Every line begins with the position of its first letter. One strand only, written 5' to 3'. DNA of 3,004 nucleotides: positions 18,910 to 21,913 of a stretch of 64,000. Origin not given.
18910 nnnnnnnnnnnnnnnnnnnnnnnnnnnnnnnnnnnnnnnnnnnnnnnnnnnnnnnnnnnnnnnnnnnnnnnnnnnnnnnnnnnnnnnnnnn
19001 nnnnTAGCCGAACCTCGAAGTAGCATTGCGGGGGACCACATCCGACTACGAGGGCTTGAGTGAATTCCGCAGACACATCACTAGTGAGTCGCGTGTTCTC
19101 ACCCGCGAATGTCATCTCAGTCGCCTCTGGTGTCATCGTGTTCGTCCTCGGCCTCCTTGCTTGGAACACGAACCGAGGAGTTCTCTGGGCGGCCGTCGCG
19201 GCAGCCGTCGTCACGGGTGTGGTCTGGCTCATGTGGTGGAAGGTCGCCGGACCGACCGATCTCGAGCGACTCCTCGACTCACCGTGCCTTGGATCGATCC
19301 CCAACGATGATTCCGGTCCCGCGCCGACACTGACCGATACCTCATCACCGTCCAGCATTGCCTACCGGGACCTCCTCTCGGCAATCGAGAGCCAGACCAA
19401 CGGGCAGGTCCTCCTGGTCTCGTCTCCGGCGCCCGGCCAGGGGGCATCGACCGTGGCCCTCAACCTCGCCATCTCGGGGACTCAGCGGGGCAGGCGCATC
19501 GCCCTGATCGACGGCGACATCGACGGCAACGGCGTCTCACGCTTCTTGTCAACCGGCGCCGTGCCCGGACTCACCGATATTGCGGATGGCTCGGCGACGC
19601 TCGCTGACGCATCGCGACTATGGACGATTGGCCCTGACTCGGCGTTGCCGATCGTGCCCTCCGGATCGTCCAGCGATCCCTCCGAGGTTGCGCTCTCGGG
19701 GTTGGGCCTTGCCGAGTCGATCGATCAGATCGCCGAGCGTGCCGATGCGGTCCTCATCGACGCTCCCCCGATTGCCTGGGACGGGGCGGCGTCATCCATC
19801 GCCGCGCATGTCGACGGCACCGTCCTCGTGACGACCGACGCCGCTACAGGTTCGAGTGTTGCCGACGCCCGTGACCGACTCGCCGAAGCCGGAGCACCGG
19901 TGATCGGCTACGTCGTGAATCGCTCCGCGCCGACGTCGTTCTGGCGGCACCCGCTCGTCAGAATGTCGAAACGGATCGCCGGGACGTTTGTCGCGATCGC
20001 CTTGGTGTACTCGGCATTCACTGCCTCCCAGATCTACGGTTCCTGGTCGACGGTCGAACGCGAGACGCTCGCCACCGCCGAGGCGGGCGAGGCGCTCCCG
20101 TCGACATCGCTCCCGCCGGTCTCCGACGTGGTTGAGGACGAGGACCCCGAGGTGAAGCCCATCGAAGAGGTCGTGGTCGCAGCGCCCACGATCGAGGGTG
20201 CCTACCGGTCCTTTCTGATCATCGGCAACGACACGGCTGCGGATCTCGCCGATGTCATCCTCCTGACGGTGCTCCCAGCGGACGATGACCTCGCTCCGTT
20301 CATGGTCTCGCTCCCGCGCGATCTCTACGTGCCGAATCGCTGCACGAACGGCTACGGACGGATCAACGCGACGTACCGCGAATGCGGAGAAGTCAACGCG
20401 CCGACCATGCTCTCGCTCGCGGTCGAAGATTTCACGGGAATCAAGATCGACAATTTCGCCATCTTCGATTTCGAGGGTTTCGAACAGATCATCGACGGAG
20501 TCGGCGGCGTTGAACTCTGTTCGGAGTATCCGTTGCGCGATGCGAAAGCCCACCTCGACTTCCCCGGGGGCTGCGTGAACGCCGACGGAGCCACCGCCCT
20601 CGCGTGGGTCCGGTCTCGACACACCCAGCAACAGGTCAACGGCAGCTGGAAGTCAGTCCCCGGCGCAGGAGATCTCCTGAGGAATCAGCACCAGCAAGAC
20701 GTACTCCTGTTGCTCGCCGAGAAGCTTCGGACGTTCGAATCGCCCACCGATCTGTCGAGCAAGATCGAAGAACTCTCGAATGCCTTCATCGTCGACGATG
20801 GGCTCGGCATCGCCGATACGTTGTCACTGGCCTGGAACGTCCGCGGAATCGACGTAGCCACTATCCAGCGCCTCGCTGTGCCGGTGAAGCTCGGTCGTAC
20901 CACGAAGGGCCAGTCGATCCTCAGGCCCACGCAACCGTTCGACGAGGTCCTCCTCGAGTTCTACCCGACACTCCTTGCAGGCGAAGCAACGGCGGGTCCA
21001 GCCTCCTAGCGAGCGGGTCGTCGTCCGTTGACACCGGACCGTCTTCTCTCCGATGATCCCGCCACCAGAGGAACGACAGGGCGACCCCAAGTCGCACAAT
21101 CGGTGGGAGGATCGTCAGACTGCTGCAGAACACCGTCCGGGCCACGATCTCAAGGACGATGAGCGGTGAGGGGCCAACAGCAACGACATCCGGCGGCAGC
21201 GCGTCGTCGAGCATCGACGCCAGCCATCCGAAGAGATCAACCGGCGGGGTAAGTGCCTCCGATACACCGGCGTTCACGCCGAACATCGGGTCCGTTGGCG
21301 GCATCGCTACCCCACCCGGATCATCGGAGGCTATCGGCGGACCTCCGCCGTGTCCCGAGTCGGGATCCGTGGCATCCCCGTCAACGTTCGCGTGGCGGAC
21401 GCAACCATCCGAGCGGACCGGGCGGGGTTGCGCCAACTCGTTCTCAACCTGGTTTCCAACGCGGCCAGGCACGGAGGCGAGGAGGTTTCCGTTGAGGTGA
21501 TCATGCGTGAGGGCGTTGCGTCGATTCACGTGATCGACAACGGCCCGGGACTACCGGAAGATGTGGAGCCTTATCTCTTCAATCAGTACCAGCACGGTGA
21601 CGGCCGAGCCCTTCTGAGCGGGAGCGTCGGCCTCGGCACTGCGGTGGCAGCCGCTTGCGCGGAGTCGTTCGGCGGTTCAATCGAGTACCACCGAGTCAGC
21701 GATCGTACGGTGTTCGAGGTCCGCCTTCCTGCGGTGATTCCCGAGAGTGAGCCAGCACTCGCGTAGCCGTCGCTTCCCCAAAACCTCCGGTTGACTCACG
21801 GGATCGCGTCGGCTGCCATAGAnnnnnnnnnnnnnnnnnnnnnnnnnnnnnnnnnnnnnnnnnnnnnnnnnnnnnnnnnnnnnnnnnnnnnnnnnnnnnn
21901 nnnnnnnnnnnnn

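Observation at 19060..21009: Fusion of a lysine-less CpsD/BY-kinase-like P-loop domain to an LCP (LytR-CpsA-Psr) domain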

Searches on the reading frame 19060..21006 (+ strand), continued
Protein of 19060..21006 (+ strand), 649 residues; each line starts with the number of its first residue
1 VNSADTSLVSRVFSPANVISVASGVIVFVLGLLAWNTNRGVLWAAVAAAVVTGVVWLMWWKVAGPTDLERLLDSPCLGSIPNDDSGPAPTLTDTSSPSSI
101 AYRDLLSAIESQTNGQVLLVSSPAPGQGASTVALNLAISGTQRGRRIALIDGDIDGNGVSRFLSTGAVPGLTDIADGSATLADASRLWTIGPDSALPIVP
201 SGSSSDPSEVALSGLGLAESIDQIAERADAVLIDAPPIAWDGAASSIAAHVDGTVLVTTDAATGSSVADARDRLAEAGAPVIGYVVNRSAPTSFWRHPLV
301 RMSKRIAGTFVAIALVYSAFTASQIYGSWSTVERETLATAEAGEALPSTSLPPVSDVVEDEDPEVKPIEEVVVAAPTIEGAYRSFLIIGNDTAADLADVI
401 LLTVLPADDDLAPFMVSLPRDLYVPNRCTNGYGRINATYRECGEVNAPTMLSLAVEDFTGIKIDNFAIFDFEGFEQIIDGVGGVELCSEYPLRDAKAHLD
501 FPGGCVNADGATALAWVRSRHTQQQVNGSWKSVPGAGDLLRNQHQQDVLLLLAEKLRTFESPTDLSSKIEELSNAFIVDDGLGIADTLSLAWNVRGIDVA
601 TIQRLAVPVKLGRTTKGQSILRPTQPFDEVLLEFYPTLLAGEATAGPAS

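Call 41: find_related_loci(query=A1, collection=genome_contigs, flank=6000)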
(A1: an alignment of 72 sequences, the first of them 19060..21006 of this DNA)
Query A1 (649 aa) in genome_contigs; peptide patterns used: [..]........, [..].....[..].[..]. (x = any residue, [..] = any of these).
600 stretches matched a pattern (row limit reached: there are more); 583 encode a relative of the query (tblastn E <= 1e-3); the best 80 are kept; 80 distinct loci.
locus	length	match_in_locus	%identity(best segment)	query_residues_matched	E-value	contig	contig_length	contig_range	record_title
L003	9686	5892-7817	79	1-642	0e+0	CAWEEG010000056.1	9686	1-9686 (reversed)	MAG: uncultured Actinomycetota bacterium isolate MFD03804.bin.2.68 genome assembly, contig: contig_93777, whole genome s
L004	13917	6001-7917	72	1-640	0e+0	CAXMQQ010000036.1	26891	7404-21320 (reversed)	MAG: uncultured Acidimicrobiia bacterium isolate 10C-St20-MC-01_bin.8.orig genome assembly, contig: k141_453933, whole g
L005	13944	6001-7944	71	1-649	0e+0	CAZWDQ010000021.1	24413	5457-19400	MAG TPA_asm: uncultured Acidimicrobiaceae bacterium isolate SRP155585_co2_192 genome assembly, contig: NODE_861_length_2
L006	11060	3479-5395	73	1-640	0e+0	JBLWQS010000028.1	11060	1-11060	MAG: Acidimicrobiia bacterium isolate Y21vigr1_06 NODE_28_length_11060_cov_4.177647, whole genome shotgun sequence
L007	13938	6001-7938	70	1-646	0e+0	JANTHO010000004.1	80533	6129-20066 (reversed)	MAG: Acidimicrobiia bacterium isolate bin30015 c_000000000007, whole genome shotgun sequence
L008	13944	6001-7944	71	1-649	0e+0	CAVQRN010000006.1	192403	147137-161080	MAG: uncultured Actinomycetota bacterium isolate MFD09779.bin.2.174 genome assembly, contig: contig_42603, whole genome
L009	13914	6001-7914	72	1-639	0e+0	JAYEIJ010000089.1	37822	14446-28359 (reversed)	MAG: Actinomycetota bacterium isolate MAG194 MAG194_89, whole genome shotgun sequence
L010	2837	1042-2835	78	1-598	0e+0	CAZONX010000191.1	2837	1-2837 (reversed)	MAG TPA_asm: uncultured Acidimicrobiaceae bacterium isolate SRP155585_co2_211 genome assembly, contig: NODE_47195_length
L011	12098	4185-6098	71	1-639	0e+0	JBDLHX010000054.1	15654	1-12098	MAG: Actinomycetota bacterium isolate MAG003 MAG003_54, whole genome shotgun sequence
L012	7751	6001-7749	72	1-584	0e+0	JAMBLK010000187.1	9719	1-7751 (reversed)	MAG: Actinomycetes bacterium isolate H2.bin.94 k83_1040814, whole genome shotgun sequence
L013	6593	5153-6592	78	1-480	0e+0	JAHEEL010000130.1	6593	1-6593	MAG: Actinomycetes bacterium isolate Ww271 NODE_36104_length_6593_cov_2.376700, whole genome shotgun sequence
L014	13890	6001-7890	56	5-638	0e+0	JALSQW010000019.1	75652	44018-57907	MAG: Acidimicrobiia bacterium isolate 356-308_maxbin2_scaf2bin.115 356-308_scaffold_164_c1, whole genome shotgun sequenc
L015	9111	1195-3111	55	3-649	0e+0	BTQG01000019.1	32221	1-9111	MAG: Acidimicrobiia bacterium BMS9Abin07 DNA, NODE_289_length_32221, whole genome shotgun sequence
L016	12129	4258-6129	50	11-638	0e+0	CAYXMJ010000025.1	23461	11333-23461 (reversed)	MAG TPA_asm: uncultured Acidimicrobiaceae bacterium isolate binchicken_co373_9 genome assembly, contig: NODE_348_length_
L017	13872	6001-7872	51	11-638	0e+0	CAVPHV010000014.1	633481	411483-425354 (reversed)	MAG: uncultured Acidimicrobiia bacterium isolate MFD09964.bin.1.311 genome assembly, contig: contig_3559, whole genome s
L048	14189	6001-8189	43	1-635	3e-79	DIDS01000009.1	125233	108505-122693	MAG TPA_asm: Acidimicrobiia bacterium UBA5794 UBA5794_contig_458, whole genome shotgun sequence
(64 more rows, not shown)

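Call 63: search_protein_families(library=pfam, proteins=[L048:5932-6963:+, L048:6963-8216:+], max_evalue=0.01)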
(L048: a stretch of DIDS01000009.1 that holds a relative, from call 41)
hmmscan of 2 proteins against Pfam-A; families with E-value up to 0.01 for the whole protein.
L048:5932-6963:+ (344 aa): 5 families
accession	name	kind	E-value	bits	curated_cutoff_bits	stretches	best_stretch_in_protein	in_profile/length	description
PF10609.15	ParA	-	3.4e-06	27.1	27.1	1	141-313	5-176/246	NUBPL iron-transfer P-loop NTPase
PF09140.17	MipZ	-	4.5e-06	26.6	20.7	1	144-283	5-128/262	ATPase MipZ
PF01656.29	CbiA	-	9.9e-06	26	25.4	1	144-315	3-86/125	CobQ/CobB/MinD/ParA nucleotide binding domain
PF13614.12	AAA_31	-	1.1e-05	25.9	27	1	148-178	10-40/177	AAA domain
PF06564.18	CBP_BcsQ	-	0.004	17.1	21.3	0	150-177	12-39/234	Cellulose biosynthesis protein BcsQ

L048:6963-8216:+ (418 aa): 1 family
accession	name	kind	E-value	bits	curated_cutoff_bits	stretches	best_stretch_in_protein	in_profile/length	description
PF03816.19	LytR_cpsA_psr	-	1.4e-29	103.6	24.6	1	171-331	3-149/150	LytR_cpsA_psr family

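Call 67: list_cluster_members(proteins=[P0003, P0013, P0270])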
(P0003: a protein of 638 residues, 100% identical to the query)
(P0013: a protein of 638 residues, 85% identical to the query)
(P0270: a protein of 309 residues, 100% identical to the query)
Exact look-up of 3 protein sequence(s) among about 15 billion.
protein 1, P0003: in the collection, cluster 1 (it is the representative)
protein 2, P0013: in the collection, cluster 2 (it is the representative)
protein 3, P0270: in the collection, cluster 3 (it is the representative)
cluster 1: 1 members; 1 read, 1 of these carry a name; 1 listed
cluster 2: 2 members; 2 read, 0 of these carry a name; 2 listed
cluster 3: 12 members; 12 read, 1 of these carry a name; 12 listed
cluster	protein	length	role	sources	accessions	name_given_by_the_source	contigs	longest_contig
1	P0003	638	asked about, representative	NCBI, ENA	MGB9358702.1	MAG: LCP family protein [Acidimicrobiia bacterium]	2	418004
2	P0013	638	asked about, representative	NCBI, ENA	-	-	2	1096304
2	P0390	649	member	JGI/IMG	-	-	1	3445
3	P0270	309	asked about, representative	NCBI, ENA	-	-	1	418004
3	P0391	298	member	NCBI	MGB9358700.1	MAG: hypothetical protein WCC01_09100 [Acidimicrobiia bacterium]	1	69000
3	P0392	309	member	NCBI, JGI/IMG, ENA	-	-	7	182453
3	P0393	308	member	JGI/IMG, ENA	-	-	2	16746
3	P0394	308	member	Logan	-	-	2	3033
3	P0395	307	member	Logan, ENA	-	-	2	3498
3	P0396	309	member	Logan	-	-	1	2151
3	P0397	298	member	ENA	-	-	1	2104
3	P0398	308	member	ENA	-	-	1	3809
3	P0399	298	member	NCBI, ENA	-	-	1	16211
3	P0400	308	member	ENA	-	-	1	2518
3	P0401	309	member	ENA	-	-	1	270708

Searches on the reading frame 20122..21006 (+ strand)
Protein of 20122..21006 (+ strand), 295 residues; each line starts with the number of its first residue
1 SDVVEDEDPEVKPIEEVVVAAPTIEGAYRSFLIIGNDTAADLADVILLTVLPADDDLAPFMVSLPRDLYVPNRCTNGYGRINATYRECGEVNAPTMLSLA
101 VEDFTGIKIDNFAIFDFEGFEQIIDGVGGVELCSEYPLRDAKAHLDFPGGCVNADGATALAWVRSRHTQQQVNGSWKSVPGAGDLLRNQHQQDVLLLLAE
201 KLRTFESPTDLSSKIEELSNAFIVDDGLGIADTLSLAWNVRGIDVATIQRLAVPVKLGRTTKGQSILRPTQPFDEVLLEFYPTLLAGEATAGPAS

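Call 33: search_solved_structures(query=window:20122-21006:+, max_evalue=0.001, show_alignments=5)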
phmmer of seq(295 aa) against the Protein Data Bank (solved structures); distinct sequences matched with E-value up to 0.001: 15.
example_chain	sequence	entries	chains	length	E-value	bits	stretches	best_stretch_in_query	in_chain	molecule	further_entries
3nro_A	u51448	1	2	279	8.4e-13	51.2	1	30-239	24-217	Lmo1026 protein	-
3owq_A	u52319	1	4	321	1.8e-12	50.1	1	41-240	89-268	Lin1025 protein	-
5v8c_A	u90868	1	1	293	1.3e-11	47.4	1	40-238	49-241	Transcriptional regulator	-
3nxh_A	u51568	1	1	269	2.9e-09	39.6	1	46-236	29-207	transcriptional regulator yvhJ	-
6uf3_A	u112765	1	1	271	3e-09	39.6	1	46-236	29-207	Polyisoprenyl-teichoic acid--peptidoglycan teichoic acid transferase TagV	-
2xxp_A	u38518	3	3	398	4.9e-08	35.6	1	41-221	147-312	CPS2A | CPS2A, Integral membrane regulatory protein Wzg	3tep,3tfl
4de8_A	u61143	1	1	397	3.3e-07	32.9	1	41-221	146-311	Cps2A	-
2xxq_A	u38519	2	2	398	3.3e-07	32.9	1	41-221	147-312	CPS2A | Cps2A, Integral membrane regulatory protein Wzg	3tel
3qfi_A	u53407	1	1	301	1.3e-06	31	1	46-185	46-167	Transcriptional regulator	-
6uf6_A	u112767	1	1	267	1.8e-06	30.5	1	42-168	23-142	Polyisoprenyl-teichoic acid--peptidoglycan teichoic acid transferase TagU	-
9cy9_A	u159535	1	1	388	8.6e-06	28.2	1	44-167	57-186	Biofilm regulatory protein A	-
8qty_A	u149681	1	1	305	1.3e-05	27.6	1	44-169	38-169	Biofilm regulatory protein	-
3mej_A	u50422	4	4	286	3e-05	26.5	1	58-207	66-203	transcriptional regulator ywtF | Putative transcriptional regulator ywtF | Polyisoprenyl-teichoic acid--peptidoglycan teichoic acid transferase TagT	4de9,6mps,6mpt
6uf5_A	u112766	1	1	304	3.6e-05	26.2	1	58-207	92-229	Polyisoprenyl-teichoic acid--peptidoglycan teichoic acid transferase TagT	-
6uex_A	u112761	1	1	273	0.00061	22.2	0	58-210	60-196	Regulatory protein MsrR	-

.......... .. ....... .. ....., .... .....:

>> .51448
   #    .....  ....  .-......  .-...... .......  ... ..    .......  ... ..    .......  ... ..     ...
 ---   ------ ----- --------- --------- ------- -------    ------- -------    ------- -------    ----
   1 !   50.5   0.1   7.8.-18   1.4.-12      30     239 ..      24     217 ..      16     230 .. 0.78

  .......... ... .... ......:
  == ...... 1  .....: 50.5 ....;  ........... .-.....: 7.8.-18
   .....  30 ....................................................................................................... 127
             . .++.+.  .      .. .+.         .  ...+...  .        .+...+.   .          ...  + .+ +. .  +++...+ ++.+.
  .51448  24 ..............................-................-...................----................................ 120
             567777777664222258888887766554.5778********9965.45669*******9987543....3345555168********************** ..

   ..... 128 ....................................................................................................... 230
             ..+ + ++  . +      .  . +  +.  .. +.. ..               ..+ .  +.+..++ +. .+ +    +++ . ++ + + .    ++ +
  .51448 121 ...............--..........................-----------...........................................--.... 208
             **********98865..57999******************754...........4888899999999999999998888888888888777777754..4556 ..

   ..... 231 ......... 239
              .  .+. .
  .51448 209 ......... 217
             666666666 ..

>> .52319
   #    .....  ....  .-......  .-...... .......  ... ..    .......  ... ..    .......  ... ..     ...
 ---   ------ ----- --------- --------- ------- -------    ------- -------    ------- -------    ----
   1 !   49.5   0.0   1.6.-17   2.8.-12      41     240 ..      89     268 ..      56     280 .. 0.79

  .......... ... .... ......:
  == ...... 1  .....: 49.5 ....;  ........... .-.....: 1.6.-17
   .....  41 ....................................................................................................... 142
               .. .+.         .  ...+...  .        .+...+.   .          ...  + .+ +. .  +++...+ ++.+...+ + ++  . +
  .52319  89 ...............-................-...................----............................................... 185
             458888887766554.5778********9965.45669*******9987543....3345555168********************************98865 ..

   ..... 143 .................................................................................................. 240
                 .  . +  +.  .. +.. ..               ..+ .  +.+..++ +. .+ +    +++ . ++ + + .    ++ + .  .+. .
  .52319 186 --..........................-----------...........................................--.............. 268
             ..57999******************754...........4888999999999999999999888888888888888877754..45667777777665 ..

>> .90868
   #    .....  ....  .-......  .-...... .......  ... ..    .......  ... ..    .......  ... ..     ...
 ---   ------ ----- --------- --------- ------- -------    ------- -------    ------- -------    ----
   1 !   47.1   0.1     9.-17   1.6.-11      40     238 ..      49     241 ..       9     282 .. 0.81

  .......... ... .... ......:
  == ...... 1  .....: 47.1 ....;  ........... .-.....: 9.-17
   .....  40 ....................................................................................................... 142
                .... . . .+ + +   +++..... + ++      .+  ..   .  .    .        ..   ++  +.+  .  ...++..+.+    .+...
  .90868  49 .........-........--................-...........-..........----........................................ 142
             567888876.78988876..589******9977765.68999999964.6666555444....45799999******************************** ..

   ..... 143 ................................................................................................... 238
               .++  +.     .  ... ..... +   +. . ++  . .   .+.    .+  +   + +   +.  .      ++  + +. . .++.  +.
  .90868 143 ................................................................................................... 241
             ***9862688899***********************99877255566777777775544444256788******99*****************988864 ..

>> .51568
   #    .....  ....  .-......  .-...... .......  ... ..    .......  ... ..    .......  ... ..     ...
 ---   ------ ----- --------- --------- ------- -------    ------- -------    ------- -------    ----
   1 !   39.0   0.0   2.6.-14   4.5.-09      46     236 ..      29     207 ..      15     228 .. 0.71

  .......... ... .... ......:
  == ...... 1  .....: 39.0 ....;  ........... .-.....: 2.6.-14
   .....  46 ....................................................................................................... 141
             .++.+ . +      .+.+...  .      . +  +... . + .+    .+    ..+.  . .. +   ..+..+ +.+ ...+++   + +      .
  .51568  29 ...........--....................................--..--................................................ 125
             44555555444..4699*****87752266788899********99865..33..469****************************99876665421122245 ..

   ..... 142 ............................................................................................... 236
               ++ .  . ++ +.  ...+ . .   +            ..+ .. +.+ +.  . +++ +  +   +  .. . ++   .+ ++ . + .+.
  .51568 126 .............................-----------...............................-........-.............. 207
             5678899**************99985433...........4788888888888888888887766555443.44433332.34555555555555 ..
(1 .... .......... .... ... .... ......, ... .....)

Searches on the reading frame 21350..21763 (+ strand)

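Call 20: search_protein_families(library=pfam, proteins=[window:21350-21763:+], max_evalue=0.01)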
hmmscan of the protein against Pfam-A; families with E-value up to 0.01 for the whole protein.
window:21350-21763:+ (138 aa): 2 families
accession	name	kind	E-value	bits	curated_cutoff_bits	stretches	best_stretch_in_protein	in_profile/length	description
PF02518.31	HATPase_c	-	9.9e-19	68.3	26.4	1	23-128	2-109/111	Histidine kinase-, DNA gyrase B-, and HSP90-like ATPase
PF13589.12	HATPase_c_3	-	0.0032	17.9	25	1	30-97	6-79/137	Histidine kinase-, DNA gyrase B-, and HSP90-like ATPase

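Call 52: search_protein_families(library=ncbifam, proteins=[window:21350-21763:+], max_evalue=0.01)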
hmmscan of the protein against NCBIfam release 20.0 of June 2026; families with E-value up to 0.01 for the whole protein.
window:21350-21763:+ (138 aa): 64 families (the best 25 are shown)
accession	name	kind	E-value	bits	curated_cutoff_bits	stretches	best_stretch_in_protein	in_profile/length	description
TIGR01386.1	cztS_silS_copS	subfamily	2.7e-14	53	292.55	1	8-127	336-457/457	heavy metal sensor histidine kinase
NF012226.0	AdeS_HK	equivalog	5.5e-14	52.1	500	1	8-127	231-352/353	two-component sensor histidine kinase AdeS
TIGR02956.1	TMAO_torS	equivalog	5e-13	48.1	676.5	1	16-113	566-666/967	TMAO reductase system sensor histidine kinase/response regulator TorS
NF047465.1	hybrid_HK_LvrA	exception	6.8e-13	47.5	1200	1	19-131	309-425/819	hybrid histidine kinase/response regulator LvrA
NF007004.0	PRK09467.1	equivalog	1.1e-12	47.5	415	1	12-116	320-423/440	two-component system sensor histidine kinase EnvZ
NF046044.1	PnpS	equivalog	2.2e-12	46.7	400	1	13-127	271-390/390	two-component system histidine kinase PnpS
NF007898.0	PRK10604.1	equivalog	6.5e-12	45.3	478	1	12-115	305-409/433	two-component system sensor histidine kinase RstB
NF041880.1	EPS_EpsF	equivalog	6.9e-12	44.6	900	1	14-112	375-474/492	response regulator EpsF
NF040691.1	MtrAB_MtrB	equivalog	1.1e-11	44.5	450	1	11-128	372-492/507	MtrAB system histidine kinase MtrB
NF007793.0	PRK10490.1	equivalog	2.4e-11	42.4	1123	1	10-129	760-883/895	two-component system sensor histidine kinase KdpD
NF041832.1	near_NosP_CTERM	subfamily_domain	4e-11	42.6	400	1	8-130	102-227/370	NahK/ErcS family hybrid sensor histidine kinase/response regulator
NF050805.1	CellDivHKDivJCaul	equivalog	7.5e-11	41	1000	1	17-136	406-528/531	cell cycle sensor histidine kinase DivJ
NF033091.0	HK_VanS_ACDEFG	equivalog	7.8e-11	41.6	400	1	17-127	180-293/293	vancomycin resistance histidine kinase VanS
NF041735.1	hist_kin_RppB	equivalog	8.2e-11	41.3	400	1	18-127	325-438/438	two-component system sensor histidine kinase RppB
NF008312.0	PRK11100.1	equivalog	1.3e-09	37.5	356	1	7-122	349-467/477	two-component system sensor histidine kinase CreC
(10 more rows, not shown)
